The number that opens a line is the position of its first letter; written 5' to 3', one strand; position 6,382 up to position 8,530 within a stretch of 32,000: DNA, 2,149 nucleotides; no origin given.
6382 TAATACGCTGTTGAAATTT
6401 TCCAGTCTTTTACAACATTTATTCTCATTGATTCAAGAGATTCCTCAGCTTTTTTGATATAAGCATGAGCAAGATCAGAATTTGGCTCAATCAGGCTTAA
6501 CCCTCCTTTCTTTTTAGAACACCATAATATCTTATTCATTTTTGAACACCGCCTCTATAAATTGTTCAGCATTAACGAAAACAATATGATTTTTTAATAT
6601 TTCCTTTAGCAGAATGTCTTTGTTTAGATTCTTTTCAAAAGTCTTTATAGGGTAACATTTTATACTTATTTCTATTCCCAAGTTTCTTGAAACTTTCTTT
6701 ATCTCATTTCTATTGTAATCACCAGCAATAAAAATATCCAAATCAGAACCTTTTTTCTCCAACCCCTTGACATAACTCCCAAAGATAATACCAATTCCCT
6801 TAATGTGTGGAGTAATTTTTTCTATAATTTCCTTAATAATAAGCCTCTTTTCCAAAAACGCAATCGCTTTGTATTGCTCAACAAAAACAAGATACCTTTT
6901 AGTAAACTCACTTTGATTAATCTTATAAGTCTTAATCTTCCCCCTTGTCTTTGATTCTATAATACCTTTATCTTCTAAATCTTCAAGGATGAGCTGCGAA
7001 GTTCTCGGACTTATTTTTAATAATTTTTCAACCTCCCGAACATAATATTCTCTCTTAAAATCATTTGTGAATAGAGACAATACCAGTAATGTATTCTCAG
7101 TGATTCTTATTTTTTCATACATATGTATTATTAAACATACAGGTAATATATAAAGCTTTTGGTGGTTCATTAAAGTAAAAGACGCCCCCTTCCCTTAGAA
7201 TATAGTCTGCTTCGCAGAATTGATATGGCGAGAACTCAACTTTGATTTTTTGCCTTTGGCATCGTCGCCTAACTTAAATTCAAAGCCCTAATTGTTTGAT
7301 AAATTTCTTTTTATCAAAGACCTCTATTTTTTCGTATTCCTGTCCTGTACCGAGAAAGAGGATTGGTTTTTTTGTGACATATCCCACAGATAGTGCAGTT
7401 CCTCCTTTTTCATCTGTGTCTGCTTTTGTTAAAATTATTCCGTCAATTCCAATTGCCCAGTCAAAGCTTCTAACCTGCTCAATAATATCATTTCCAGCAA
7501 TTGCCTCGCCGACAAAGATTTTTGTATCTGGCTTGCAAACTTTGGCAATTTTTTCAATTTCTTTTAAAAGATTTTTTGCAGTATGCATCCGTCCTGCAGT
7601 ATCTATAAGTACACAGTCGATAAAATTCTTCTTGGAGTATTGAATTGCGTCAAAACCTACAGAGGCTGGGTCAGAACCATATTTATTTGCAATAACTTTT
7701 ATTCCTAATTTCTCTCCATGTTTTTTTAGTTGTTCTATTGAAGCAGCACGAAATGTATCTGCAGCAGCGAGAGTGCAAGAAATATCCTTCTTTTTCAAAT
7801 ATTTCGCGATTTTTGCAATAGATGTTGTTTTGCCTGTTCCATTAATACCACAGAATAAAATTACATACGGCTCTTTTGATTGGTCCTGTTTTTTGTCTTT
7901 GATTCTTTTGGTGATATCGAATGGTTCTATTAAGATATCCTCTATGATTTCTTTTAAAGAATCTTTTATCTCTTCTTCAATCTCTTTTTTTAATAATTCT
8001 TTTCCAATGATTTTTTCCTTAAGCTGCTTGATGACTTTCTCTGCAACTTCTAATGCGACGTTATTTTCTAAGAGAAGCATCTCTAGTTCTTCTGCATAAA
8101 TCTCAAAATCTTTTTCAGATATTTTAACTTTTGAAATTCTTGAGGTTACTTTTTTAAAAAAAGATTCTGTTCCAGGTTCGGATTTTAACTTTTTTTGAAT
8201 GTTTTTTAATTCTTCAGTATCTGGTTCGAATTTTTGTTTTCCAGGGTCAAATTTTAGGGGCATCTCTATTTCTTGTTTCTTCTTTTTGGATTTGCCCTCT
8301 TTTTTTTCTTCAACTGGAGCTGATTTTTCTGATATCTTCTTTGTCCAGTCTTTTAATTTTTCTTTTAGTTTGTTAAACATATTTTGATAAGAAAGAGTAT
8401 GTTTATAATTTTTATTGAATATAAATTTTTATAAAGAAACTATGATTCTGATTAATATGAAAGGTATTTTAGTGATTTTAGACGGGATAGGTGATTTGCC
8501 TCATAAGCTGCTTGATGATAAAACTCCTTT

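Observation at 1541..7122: Tightly coupled operon wHTH-MNT / HEPN-like / 1503-aa DUF4011-SF1B helicase-nuclease: candidate undescribed defence module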

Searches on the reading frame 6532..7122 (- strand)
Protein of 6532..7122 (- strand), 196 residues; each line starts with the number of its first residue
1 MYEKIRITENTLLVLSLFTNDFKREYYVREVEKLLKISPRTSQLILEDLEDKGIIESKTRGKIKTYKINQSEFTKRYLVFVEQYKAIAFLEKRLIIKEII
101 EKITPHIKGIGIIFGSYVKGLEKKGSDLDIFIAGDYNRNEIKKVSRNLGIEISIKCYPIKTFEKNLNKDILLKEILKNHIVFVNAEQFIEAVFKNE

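Call 7: search_protein_families(library=pfam, proteins=[window:6532-7122:-], max_evalue=0.01)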
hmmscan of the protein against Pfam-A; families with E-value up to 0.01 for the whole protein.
window:6532-7122:- (196 aa): 4 families
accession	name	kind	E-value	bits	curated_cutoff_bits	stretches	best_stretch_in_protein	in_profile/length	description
PF18765.7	Polbeta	-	1.2e-07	32.2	26.9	1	98-184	5-89/93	Polymerase beta, Nucleotidyltransferase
PF01909.29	NTP_transf_2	-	3.5e-07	31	21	1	112-174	18-89/93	Nucleotidyltransferase domain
PF22600.2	MTPAP-like_central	-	0.00016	22.2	27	1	96-139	29-70/139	Poly(A) RNA polymerase, mitochondrial-like, central palm domain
PF07106.19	TBPIP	-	0.008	16.5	22.8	0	36-69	29-62/62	TBPIP/Hop2 winged helix domain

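Call 8: search_protein_families(library=padloc, proteins=[window:6532-7122:-], max_evalue=0.01)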
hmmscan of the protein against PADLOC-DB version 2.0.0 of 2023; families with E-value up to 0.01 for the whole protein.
window:6532-7122:- (196 aa): 14 families
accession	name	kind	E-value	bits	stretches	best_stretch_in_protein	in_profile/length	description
PDLC04368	PDC-M05A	-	2.7e-16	58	1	13-185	17-190/201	-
PDLC04372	PDC-M05A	-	2.8e-06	25.7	1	43-184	16-158/167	-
PDLC04369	PDC-M05A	-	6.7e-06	23.9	1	23-181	27-182/201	-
PDLC04906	PDC-S09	-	2.9e-05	22.3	1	107-142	24-58/98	-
PDLC01438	Csa3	-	5e-05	21.5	1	9-95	148-209/305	"CAS-I,CAS-II,CAS-III,CAS-IV,CAS-V,CAS-VI; associated_signaling"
PDLC01044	Csa3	-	0.00038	18.4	1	3-60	130-183/194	Type I-A associated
PDLC04904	PDC-S09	-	0.0011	17.1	1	113-138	30-55/104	-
PDLC02976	WH_III-A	-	0.0014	17.3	1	12-65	6-58/104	-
PDLC01879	CARF3--CARF_TM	-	0.0015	16.2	1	5-70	152-211/222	-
PDLC01865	CARF3--CARF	-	0.0016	16.1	1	29-69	165-204/215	-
PDLC01866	CARF3--CARF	-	0.0017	16.4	1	6-70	136-198/207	-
PDLC01434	CasR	-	0.0038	15.1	1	11-64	130-180/191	"CAS-I,CAS-II,CAS-III,CAS-IV,CAS-V,CAS-VI; associated_signaling"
PDLC04903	PDC-S09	-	0.0048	15.2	0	112-150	30-68/108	-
PDLC03963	SoFic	-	0.009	13.4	0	16-66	301-349/361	-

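Call 9: search_protein_families(library=ncbifam, proteins=[window:6532-7122:-], max_evalue=0.01)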
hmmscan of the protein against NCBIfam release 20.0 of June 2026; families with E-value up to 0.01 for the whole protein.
window:6532-7122:- (196 aa): 1 family
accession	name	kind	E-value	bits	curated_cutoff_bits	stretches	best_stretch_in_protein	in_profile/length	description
NF047752.1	MntA_antitoxin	equivalog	0.0001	22.1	60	1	112-187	11-85/106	type VII toxin-antitoxin system MntA family adenylyltransferase antitoxin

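Call 51: find_homologous_proteins(query=window:6532-7122:-, max_evalue=0.00001)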
Query window:6532-7122:- (196 aa): 743 proteins with E <= 0.00001 among 1099 candidates; the best 120 are listed.
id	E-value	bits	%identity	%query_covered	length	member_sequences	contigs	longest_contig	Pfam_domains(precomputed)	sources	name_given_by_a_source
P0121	6.7e-115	399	97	100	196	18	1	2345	PF18765.8,PF01909.30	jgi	-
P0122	6.0e-107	373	89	100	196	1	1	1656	PF18765.8,PF01909.30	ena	-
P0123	9.2e-105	366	88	99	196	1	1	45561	PF18765.8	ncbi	ncbi:MAG: hypothetical protein ABIH25_02205 [Candidatus Woesearchaeota archaeon]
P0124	1.3e-104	366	88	99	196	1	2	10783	PF18765.8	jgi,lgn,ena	-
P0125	3.4e-104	364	88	99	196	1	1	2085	PF18765.8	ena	-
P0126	7.2e-104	363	89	100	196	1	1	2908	PF18765.8,PF01909.30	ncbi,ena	-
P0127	8.8e-104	363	88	100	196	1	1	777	PF18765.8,PF01909.30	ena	-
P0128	2.2e-103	362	88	100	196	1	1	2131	PF18765.8,PF01909.30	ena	-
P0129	2.6e-103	361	86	99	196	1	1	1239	PF18765.8,PF01909.30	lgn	-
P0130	3.9e-103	361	85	99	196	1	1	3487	PF18765.8,PF01909.30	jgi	-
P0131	4.4e-103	361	87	100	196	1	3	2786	PF18765.8,PF01909.30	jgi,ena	-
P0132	4.9e-103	360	85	99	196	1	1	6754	PF18765.8,PF01909.30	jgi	-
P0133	5.5e-103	360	88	99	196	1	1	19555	PF18765.8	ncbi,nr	ncbi:nucleotidyltransferase domain-containing protein [Candidatus Woesearchaeota archaeon]|nr:nucleo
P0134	7.7e-103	360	86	99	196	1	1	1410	PF01909.30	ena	-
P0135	7.8e-103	360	88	99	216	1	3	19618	PF18765.8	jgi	-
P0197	1.2e-99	349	84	99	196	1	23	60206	PF18765.8,PF01909.30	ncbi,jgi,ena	-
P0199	1.5e-99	349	82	99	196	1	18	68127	PF18765.8,PF01909.30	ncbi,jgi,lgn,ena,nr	ncbi:nucleotidyltransferase domain-containing protein [Candidatus Woesearchaeota archaeon]|nr:nucleo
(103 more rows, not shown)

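Call 52: find_encoding_contigs(protein=P0199, flank=4000, max_places=8)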
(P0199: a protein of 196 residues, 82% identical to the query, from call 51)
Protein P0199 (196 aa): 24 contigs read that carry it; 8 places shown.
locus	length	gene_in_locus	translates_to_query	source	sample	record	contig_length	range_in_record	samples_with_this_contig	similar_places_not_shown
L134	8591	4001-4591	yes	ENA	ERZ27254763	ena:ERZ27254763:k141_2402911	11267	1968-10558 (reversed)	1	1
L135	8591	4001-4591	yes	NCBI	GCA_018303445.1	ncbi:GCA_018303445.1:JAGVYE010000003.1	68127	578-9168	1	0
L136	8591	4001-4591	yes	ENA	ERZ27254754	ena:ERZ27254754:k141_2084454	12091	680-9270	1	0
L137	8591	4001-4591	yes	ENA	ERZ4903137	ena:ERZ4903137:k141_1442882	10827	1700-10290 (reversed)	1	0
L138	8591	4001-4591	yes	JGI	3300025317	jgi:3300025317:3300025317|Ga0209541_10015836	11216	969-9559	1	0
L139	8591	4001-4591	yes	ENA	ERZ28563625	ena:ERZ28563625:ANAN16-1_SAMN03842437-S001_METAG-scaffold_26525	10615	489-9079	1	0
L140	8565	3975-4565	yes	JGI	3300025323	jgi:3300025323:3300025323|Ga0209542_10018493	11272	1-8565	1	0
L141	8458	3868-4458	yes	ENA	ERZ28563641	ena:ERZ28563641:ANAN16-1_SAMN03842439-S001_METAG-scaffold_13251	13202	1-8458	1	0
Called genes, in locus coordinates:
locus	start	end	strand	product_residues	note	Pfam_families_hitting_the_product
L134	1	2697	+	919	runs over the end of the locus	PF13948:DUF4215 (weak)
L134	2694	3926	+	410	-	-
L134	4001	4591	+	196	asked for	PF01909:NTP_transf_2 (weak), PF18765:Polbeta (weak)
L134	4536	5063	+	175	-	-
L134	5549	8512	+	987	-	PF13385:Laminin_G_3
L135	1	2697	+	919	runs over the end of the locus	PF13948:DUF4215 (weak)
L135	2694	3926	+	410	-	-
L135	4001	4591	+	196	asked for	PF01909:NTP_transf_2 (weak), PF18765:Polbeta (weak)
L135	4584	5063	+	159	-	-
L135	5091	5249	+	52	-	-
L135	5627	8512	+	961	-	PF13385:Laminin_G_3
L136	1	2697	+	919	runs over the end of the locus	PF13948:DUF4215 (weak)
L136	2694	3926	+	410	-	-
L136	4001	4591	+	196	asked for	PF01909:NTP_transf_2 (weak), PF18765:Polbeta (weak)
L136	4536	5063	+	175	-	-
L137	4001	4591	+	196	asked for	PF01909:NTP_transf_2 (weak), PF18765:Polbeta (weak)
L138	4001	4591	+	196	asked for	PF01909:NTP_transf_2 (weak), PF18765:Polbeta (weak)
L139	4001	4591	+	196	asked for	PF01909:NTP_transf_2 (weak), PF18765:Polbeta (weak)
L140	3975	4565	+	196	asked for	PF01909:NTP_transf_2 (weak), PF18765:Polbeta (weak)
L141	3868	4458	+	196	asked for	PF01909:NTP_transf_2 (weak), PF18765:Polbeta (weak)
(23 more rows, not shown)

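Call 53: find_encoding_contigs(protein=P0197, flank=4000, max_places=8)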
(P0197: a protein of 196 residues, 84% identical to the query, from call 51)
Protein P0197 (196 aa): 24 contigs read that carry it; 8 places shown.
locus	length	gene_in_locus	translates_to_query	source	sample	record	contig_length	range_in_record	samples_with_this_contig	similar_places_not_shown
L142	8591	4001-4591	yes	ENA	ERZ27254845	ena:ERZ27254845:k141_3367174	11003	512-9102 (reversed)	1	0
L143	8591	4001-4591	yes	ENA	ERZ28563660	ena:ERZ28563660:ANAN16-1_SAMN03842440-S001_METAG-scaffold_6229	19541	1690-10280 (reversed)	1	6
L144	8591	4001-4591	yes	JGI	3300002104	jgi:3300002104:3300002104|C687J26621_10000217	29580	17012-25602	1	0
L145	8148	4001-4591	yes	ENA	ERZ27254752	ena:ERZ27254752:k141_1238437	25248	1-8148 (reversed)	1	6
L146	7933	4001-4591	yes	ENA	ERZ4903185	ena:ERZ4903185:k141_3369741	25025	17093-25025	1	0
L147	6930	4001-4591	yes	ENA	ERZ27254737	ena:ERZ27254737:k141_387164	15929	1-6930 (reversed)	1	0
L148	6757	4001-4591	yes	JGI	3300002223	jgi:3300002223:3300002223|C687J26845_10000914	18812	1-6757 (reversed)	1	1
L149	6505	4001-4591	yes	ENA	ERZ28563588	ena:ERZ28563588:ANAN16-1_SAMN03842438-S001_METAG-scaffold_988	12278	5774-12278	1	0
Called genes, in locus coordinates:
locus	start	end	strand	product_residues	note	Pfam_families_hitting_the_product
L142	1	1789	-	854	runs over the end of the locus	PF04851:ResIII (weak), PF00270:DEAD, PF00271:Helicase_C, PF19306:WHD_Lhr, PF08494:DEAD_assoc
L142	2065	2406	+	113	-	PF03683:UPF0175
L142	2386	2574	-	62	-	-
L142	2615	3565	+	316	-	PF01699:Na_Ca_ex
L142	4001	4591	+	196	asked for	PF18765:Polbeta (weak), PF01909:NTP_transf_2 (weak)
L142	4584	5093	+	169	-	PF05168:HEPN (weak)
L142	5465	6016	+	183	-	PF22600:MTPAP-like_central (faint), PF01909:NTP_transf_2, PF18765:Polbeta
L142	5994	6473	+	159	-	PF05168:HEPN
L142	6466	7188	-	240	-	PF01978:TrmB, PF08221:HTH_9 (faint)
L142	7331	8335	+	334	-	-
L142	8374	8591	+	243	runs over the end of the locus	?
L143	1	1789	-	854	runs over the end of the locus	PF04851:ResIII (weak), PF00270:DEAD, PF00271:Helicase_C, PF19306:WHD_Lhr, PF08494:DEAD_assoc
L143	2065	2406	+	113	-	PF03683:UPF0175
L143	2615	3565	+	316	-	PF01699:Na_Ca_ex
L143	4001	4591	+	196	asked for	PF18765:Polbeta (weak), PF01909:NTP_transf_2 (weak)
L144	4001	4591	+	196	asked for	PF18765:Polbeta (weak), PF01909:NTP_transf_2 (weak)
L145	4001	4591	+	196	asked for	PF18765:Polbeta (weak), PF01909:NTP_transf_2 (weak)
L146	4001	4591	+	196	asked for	PF18765:Polbeta (weak), PF01909:NTP_transf_2 (weak)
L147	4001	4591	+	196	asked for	PF18765:Polbeta (weak), PF01909:NTP_transf_2 (weak)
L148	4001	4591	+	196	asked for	PF18765:Polbeta (weak), PF01909:NTP_transf_2 (weak)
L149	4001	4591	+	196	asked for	PF18765:Polbeta (weak), PF01909:NTP_transf_2 (weak)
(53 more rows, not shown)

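Call 71: find_encoding_contigs(protein=P0123, flank=6000, max_places=3)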
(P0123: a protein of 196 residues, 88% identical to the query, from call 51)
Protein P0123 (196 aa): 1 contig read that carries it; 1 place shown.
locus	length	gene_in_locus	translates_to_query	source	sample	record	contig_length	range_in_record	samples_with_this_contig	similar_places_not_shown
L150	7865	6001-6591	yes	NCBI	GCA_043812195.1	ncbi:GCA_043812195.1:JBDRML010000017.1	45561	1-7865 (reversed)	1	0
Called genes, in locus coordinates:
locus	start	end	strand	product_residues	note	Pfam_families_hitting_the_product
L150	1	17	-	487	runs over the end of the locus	PF11074:DUF2779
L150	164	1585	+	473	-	PF00478:IMPDH, PF00571:CBS, PF01070:FMN_dh, PF03060:NMO (weak)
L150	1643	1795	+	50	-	PF11295:DUF3096 (weak)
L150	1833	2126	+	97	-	-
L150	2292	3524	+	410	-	PF04851:ResIII, PF00270:DEAD, PF00271:Helicase_C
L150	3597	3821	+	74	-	PF24434:DUF7557 (weak)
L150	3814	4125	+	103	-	PF02452:PemK_toxin (weak)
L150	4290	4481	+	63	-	PF00313:CSD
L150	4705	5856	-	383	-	PF04041:Glyco_hydro_130, PF08950:DUF1861 (faint)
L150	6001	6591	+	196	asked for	PF18765:Polbeta (weak)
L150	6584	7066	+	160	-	PF05168:HEPN (weak)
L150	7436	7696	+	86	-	PF04014:MazE_antitoxin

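Call 72: find_encoding_contigs(protein=P0133, flank=6000, max_places=3)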
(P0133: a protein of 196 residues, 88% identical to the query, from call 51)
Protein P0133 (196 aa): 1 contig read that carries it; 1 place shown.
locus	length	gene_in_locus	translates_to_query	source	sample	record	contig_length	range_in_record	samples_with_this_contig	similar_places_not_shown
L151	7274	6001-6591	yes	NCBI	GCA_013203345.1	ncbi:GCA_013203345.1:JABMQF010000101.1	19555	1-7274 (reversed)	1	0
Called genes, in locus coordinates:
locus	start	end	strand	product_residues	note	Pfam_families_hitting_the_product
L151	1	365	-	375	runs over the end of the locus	PF02776:TPP_enzyme_N, PF02775:TPP_enzyme_C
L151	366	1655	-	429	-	PF01467:CTP_transf_like, PF13714:PEP_mutase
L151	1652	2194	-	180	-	PF01467:CTP_transf_like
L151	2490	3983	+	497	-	PF02310:B12-binding, PF04055:Radical_SAM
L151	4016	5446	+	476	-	PF00884:Sulfatase, PF01663:Phosphodiest (faint)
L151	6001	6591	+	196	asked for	PF18765:Polbeta (weak)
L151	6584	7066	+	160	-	-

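Call 92: predict_structure(alignment_id=A7)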
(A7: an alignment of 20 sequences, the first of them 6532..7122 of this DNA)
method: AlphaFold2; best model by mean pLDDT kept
length: 196 residues; sequences in the alignment: 20
mean_pLDDT: 71.2   pTM: 0.60
mean pLDDT of the five models: 71.2, 63.6, 61.3, 58.8, 56.6
residues with pLDDT >= 90: 8; 70-90: 98; 50-70: 75; < 50: 15
segments of 3 or more residues with pLDDT < 50: 1-4, 117-125
pLDDT, mean of each block of 10 residues (from residue 1): 51 76 83 86 88 88 87 73 64 65 76 54 51 79 76 66 68 61 70 57
secondary structure, 60 per line:
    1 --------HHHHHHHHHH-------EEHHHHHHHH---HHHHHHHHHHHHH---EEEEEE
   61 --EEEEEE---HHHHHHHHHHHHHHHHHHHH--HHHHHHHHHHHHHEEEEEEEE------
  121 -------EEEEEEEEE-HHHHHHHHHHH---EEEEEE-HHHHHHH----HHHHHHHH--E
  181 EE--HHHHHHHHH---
elements in order: H9-18 H28-35 H39-51 E55-60 E63-68 H72-91 H94-106 E107-114 E128-136 H138-148 E152-157 H159-165 H170-177 E180-182 H185-193

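Call 95: fold_search(model_id=the predicted structure, library=pdb)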
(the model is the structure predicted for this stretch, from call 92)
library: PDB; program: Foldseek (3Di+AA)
matches with E <= 10: 1665; with E <= 0.001: 1
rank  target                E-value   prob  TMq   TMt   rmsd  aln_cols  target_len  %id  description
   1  5bpd_B                9.8e-04  0.99  0.29  0.22  29.5       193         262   14  Structure of TrmBL2, an archaeal chromatin protein, shows a novel mode of DNA binding. (released 2015-09-02)
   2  5bqt_B                1.2e-03  0.99  0.29  0.23  30.2       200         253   14  Structure of TrmBL2, an archaeal chromatin protein, shows a novel mode of DNA binding. (released 2015-09-02)
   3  3eco_A                1.9e-03  1.00  0.36  0.51   4.1        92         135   15  Crystal structure of MepR, a transcription regulator of the Staphylococcus aureus multidrug efflux pump MepA (released 2009-02-10)
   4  3ov8                  2.4e-03  1.00  0.36  0.70   3.7        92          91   16  Crystal structure of AF1382 from Archaeoglobus fulgidus, High resolution (released 2011-11-16)
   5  1sd7_A                2.4e-03  1.00  0.32  0.49  10.1       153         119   19  Crystal Structure of a SeMet derivative of MecI at 2.65 A (released 2004-02-24)
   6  1s3j_B                2.6e-03  1.00  0.31  0.42   8.1       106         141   20  X-ray crystal structure of YusO protein from Bacillus subtilis (released 2004-04-13)
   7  6o8k                  2.7e-03  1.00  0.34  0.66   2.3        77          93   21  Crystal Structure of apo and reduced Sulfide-responsive transcriptional repressor (SqrR) from Rhodobacter capsulatus. (released 2020-04-01)
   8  2qvo                  3.2e-03  1.00  0.35  0.72   3.7        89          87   17  Crystal structure of AF1382 from Archaeoglobus fulgidus (released 2007-09-04)
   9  6pco_A                3.2e-03  1.00  0.35  0.48   4.7       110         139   14  Mechanism for regulation of DNA binding of Bordetella bronchiseptica BpsR by 6-hydroxynicotinic acid (released 2019-11-06)
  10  3r0a_A                4.3e-03  1.00  0.34  0.54   7.5        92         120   23  Possible transcriptional regulator from Methanosarcina mazei Go1 (gi 21227196) (released 2011-03-23)
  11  3cta                  4.5e-03  1.00  0.34  0.35  13.8       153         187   13  Crystal structure of riboflavin kinase from Thermoplasma acidophilum (released 2008-04-29)
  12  2mh2_MODEL_1_A        4.8e-03  1.00  0.28  0.80   1.8        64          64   23  Structural insights into the DNA recognition and protein interaction domains reveal fundamental homologous DNA (released 2014-04-16)
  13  3pqk_A                4.8e-03  1.00  0.31  0.56   3.8        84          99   21  Crystal Structure of the transcriptional repressor BigR from Xylella fastidiosa (released 2011-06-01)
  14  3pqk_B                4.8e-03  1.00  0.31  0.55   3.8        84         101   21  Crystal Structure of the transcriptional repressor BigR from Xylella fastidiosa (released 2011-06-01)
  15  5bpd_D                4.8e-03  0.97  0.31  0.24  18.8       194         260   12  Structure of TrmBL2, an archaeal chromatin protein, shows a novel mode of DNA binding. (released 2015-09-02)
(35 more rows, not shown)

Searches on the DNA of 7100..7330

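Call 42: search_rna_families(source=window, start=7100, end=7330, threshold=evalue, max_evalue=1)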
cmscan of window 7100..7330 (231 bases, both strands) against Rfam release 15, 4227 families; matches with E-value up to 1: 0.
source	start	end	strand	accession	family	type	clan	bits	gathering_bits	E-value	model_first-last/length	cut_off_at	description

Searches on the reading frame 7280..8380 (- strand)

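Call 13: search_protein_families(library=pfam, proteins=[window:7280-8380:-], max_evalue=0.001)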
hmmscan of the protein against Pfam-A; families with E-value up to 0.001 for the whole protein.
window:7280-8380:- (366 aa): 4 families
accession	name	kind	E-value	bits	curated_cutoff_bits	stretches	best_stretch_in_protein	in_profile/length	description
PF00448.28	SRP54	-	3.3e-70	236.2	22.7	1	171-364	1-194/196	SRP54-type protein, GTPase domain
PF02881.24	SRP54_N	-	5.3e-08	33.4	22.4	1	79-142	6-75/75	SRP54-type protein, helical bundle domain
PF13245.12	AAA_19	-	3.7e-05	24.4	25.1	1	172-279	12-118/134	AAA domain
PF13401.12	AAA_22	-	0.00061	20.5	27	0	170-283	4-111/130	AAA domain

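Call 14: search_protein_families(library=padloc, proteins=[window:7280-8380:-], max_evalue=10)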
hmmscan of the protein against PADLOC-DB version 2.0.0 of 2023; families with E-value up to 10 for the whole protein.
window:7280-8380:- (366 aa): 9 families
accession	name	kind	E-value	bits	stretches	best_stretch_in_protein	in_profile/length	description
PDLC04476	PDC-M16A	-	1.6e-07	28.2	1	171-219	25-72/691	-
PDLC04700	PDC-M54A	-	7.8e-05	17.8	1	168-261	314-409/1657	-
PDLC00289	PtuA1|PtuA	-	0.00014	19.1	1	146-202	3-59/404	AAA ATPase domain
PDLC03838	DolB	-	0.0018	15.6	1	93-198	88-193/375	-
PDLC02756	PbeC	-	0.0018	15.4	2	154-188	14-48/643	PbeC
PDLC04164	AriA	-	0.0022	15.6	1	169-202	25-58/253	-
PDLC02668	DndD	-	0.017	12.1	1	165-188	25-47/659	DndD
PDLC00549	JetC2|JetC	-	0.027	10.2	1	175-222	54-99/1404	DUF3584 domain; MukB-like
PDLC02740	PbeC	-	2.6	4.7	1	169-188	27-45/648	PbeC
